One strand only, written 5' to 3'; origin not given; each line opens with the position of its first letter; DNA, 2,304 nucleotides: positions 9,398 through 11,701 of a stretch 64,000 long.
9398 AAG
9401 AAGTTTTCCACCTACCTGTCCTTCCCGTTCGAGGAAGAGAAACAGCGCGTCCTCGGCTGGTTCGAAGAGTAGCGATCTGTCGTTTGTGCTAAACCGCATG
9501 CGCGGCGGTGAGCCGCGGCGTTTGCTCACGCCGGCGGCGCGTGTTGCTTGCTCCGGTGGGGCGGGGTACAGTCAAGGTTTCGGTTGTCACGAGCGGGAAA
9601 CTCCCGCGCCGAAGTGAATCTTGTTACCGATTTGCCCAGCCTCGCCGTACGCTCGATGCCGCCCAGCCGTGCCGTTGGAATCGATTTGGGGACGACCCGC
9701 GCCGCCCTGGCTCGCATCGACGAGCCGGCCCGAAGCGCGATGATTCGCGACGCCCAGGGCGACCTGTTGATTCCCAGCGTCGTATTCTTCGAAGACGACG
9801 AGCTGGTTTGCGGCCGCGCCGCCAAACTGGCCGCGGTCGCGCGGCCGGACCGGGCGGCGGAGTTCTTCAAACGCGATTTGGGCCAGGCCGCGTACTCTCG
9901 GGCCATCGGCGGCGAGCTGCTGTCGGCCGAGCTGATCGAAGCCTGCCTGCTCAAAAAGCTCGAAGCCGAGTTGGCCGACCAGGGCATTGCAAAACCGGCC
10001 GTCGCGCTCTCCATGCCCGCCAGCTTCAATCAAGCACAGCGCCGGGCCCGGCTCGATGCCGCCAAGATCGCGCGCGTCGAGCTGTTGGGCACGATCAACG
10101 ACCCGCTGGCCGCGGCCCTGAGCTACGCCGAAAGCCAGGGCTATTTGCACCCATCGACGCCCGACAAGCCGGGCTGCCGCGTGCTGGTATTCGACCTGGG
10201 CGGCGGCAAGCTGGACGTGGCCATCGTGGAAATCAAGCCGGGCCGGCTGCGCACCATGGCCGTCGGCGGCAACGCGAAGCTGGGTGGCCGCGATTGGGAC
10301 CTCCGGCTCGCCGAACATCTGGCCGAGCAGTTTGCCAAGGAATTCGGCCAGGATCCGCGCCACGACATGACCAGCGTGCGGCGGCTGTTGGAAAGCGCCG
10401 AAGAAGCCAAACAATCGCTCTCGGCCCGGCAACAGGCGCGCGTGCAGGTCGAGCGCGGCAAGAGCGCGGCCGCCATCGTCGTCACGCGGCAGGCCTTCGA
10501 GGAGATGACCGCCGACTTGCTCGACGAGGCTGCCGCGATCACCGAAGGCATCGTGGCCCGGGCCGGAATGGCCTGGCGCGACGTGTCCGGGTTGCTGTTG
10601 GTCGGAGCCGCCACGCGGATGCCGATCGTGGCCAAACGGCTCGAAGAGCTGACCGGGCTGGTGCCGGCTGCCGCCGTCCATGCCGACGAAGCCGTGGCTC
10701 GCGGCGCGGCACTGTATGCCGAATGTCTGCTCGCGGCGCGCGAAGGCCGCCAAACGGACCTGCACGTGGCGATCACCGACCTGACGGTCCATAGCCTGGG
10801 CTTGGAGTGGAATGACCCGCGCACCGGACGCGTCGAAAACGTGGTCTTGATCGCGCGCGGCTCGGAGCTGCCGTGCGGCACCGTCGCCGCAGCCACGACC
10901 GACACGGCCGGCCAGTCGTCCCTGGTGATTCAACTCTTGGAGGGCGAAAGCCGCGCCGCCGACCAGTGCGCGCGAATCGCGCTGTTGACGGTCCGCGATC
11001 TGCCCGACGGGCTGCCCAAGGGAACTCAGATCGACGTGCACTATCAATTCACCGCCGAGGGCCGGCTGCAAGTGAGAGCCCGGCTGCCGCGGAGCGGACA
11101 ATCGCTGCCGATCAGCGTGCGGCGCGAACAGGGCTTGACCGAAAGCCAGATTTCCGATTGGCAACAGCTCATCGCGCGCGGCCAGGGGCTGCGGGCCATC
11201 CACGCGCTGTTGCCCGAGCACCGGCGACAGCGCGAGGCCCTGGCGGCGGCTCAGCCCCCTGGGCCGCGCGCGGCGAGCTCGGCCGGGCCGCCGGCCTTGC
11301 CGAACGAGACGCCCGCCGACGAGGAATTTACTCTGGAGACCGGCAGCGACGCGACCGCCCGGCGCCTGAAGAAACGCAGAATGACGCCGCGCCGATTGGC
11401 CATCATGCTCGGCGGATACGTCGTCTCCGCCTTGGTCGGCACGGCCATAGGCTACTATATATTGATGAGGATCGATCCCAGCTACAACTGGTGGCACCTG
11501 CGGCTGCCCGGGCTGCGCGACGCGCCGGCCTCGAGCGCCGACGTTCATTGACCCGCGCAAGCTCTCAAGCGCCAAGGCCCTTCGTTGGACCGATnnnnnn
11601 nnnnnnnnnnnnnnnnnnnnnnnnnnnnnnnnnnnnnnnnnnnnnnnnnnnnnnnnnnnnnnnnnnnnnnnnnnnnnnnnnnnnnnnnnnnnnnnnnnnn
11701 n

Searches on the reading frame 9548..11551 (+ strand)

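Call 56: search_protein_families(library=pfam, proteins=[window:9548-11551:+])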
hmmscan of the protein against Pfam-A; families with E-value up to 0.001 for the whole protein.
window:9548-11551:+ (667 aa): 2 families
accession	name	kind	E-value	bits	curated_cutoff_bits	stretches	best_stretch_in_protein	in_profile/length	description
PF00012.26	HSP70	-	7.7e-84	282.4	20.6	1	42-537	1-509/599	Hsp70 protein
PF06723.19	MreB_Mbl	-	6.3e-07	29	27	1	122-392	66-320/327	MreB/Mbl protein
